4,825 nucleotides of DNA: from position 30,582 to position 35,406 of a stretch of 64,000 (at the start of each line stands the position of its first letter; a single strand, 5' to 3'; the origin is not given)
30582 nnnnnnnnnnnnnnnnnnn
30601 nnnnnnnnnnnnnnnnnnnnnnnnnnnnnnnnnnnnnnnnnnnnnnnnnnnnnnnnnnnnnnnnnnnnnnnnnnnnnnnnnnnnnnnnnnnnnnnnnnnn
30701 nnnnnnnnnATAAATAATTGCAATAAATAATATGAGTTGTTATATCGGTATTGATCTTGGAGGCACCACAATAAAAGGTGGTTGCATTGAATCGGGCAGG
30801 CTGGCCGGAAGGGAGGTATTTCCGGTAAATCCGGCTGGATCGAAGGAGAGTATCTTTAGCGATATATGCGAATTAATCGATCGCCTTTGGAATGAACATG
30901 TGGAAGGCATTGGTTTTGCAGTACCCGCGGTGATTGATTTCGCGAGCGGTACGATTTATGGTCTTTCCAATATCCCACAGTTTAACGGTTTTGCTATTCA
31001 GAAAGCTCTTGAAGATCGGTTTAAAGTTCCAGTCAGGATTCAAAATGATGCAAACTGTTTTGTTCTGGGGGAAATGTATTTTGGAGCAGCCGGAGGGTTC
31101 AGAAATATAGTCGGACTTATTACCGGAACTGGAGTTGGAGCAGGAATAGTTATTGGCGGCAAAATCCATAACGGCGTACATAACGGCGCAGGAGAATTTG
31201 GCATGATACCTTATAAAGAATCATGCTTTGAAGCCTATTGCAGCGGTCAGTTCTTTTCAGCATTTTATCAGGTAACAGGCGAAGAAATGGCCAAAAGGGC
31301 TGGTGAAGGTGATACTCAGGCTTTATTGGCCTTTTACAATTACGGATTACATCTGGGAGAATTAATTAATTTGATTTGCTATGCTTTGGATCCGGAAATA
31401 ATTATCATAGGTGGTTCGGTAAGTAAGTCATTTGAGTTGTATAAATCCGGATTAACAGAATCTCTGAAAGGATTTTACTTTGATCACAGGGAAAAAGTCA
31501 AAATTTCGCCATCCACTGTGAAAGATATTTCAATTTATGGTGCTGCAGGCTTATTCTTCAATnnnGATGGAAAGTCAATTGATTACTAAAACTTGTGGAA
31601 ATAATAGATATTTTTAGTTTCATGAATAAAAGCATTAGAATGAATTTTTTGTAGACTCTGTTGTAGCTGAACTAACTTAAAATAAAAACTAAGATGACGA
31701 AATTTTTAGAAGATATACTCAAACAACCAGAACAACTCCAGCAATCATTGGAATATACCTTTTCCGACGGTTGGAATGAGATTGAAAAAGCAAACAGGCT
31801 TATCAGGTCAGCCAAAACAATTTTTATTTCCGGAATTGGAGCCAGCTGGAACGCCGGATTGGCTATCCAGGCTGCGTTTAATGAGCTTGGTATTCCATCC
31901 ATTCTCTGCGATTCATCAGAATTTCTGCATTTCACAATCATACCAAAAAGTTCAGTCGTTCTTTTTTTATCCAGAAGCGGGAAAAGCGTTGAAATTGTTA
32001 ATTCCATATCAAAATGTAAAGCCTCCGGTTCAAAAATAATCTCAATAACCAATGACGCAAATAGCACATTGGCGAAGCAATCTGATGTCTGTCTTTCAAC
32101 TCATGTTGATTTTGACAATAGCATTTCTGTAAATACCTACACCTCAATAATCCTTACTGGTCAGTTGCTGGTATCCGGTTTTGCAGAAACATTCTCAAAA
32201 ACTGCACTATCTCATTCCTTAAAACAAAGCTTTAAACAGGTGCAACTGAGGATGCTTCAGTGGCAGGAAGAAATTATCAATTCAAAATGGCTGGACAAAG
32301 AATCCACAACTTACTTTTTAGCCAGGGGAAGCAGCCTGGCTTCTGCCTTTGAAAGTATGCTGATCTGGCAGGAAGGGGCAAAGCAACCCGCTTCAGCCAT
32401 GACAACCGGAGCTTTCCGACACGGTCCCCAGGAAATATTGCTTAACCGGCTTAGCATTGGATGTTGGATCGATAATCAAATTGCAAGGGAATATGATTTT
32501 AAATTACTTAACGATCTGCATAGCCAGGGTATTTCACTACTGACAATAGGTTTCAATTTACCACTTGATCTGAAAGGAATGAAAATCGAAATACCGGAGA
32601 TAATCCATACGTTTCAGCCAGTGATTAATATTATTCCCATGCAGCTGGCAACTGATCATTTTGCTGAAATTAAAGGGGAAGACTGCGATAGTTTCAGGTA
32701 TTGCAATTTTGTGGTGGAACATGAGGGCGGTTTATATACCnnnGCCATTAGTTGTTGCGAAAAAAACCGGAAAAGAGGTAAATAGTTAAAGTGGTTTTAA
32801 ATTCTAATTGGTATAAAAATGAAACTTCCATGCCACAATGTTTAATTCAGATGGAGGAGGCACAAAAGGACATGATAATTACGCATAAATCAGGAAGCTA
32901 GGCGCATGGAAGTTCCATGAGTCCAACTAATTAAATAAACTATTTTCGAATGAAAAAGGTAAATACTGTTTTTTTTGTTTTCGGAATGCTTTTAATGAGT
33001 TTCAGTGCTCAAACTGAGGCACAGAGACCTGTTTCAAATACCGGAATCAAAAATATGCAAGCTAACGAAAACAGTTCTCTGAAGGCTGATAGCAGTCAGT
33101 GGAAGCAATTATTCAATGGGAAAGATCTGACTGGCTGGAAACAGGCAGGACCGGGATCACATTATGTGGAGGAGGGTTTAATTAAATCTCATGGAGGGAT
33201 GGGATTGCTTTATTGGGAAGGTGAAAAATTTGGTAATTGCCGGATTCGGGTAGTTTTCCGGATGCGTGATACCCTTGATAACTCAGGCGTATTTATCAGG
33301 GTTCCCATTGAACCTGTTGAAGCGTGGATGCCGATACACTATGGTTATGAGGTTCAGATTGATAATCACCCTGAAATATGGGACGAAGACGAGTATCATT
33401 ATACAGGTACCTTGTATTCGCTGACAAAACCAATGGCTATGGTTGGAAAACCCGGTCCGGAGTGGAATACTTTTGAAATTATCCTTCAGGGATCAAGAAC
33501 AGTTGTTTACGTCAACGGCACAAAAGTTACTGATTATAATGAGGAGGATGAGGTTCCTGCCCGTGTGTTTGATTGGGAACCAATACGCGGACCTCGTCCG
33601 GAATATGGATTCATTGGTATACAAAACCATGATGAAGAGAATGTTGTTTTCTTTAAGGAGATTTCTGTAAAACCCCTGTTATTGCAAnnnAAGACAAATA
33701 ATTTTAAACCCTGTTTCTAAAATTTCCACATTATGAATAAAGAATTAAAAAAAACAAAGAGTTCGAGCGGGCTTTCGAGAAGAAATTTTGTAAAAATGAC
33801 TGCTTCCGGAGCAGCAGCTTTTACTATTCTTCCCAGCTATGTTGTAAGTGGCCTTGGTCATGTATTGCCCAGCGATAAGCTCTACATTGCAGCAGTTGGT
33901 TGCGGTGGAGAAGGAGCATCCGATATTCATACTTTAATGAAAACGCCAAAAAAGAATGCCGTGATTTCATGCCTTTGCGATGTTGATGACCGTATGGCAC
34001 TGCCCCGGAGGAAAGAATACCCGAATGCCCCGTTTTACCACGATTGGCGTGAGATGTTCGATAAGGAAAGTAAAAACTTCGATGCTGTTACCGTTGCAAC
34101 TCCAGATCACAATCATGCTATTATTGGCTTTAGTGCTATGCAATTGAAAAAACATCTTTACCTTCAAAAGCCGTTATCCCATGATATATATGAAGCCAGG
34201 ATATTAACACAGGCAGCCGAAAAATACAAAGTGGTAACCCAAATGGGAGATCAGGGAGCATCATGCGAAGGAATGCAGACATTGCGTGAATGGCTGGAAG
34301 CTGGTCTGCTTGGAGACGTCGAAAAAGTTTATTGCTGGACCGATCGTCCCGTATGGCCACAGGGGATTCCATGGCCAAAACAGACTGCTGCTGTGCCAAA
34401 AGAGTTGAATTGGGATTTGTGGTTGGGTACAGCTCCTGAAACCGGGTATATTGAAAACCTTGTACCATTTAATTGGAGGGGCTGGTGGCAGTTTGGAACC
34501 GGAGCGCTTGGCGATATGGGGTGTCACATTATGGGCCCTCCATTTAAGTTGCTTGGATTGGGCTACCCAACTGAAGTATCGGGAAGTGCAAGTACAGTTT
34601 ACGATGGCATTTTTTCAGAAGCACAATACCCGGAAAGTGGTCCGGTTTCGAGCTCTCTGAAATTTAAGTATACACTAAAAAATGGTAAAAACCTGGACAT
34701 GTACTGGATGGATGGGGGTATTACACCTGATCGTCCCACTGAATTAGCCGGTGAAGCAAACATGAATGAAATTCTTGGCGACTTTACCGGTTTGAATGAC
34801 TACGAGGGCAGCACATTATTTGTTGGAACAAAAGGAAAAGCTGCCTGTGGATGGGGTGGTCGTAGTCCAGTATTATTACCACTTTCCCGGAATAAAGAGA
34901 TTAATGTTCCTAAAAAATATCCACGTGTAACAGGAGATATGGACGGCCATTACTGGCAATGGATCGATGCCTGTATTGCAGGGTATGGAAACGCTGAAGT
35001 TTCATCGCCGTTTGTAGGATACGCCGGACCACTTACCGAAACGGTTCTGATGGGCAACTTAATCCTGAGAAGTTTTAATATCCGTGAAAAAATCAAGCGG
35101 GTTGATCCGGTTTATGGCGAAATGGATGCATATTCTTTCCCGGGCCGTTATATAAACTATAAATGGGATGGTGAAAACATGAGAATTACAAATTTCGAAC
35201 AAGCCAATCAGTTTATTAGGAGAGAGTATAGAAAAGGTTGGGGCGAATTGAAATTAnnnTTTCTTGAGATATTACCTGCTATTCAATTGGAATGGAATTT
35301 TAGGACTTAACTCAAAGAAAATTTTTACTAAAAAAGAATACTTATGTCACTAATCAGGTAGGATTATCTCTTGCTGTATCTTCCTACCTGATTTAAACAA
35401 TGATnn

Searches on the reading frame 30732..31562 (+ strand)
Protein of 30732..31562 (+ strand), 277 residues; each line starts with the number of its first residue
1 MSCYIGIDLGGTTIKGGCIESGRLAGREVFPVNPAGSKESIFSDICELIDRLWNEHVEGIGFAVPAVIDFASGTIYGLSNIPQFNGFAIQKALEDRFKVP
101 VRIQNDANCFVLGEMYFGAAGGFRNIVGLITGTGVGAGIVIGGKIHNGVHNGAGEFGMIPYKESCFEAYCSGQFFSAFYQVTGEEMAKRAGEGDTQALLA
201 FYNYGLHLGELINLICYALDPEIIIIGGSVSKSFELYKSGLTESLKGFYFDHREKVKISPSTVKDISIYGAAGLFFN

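Call 25: search_protein_families(library=pfam, proteins=[window:30732-31562:+], max_evalue=0.0001)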
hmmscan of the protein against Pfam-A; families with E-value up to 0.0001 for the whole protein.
window:30732-31562:+ (277 aa): 1 family
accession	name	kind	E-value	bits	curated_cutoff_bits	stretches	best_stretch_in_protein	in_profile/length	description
PF00480.26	ROK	-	8.3e-44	150.7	22.9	1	4-274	1-290/294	ROK family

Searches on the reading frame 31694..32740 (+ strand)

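Call 25: search_protein_families(library=pfam, proteins=[window:31694-32740:+], max_evalue=0.0001)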
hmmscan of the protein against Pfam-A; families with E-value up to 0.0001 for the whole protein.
window:31694-32740:+ (349 aa): 1 family
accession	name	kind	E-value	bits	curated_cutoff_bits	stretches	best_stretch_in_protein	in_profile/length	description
PF01380.27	SIS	-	5.1e-19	68.8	25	1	37-158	2-127/131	SIS domain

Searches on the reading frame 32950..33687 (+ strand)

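Call 25: search_protein_families(library=pfam, proteins=[window:32950-33687:+], max_evalue=0.0001)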
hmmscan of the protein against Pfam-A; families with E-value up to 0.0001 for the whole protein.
window:32950-33687:+ (246 aa): 1 family
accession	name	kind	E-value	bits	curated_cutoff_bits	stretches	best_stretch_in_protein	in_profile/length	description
PF06439.18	3keto-disac_hyd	-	2.8e-42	145.3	26.8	1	50-241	1-187/187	3-keto-disaccharide hydrolase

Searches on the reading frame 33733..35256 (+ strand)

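Call 25: search_protein_families(library=pfam, proteins=[window:33733-35256:+], max_evalue=0.0001)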
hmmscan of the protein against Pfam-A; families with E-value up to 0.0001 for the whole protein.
window:33733-35256:+ (508 aa): 3 families
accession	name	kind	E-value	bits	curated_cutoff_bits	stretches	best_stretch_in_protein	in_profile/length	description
PF01408.29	GFO_IDH_MocA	-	1.3e-13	52.1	24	1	52-172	3-119/120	Oxidoreductase family, NAD-binding Rossmann fold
PF19051.5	GFO_IDH_MocA_C2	-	7.9e-13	48.9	23.3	1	217-275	44-102/254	Oxidoreductase family, C-terminal alpha/beta domain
PF22725.1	GFO_IDH_MocA_C3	-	3.3e-06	27.5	27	0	245-292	32-78/124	GFO/IDH/MocA C-terminal domain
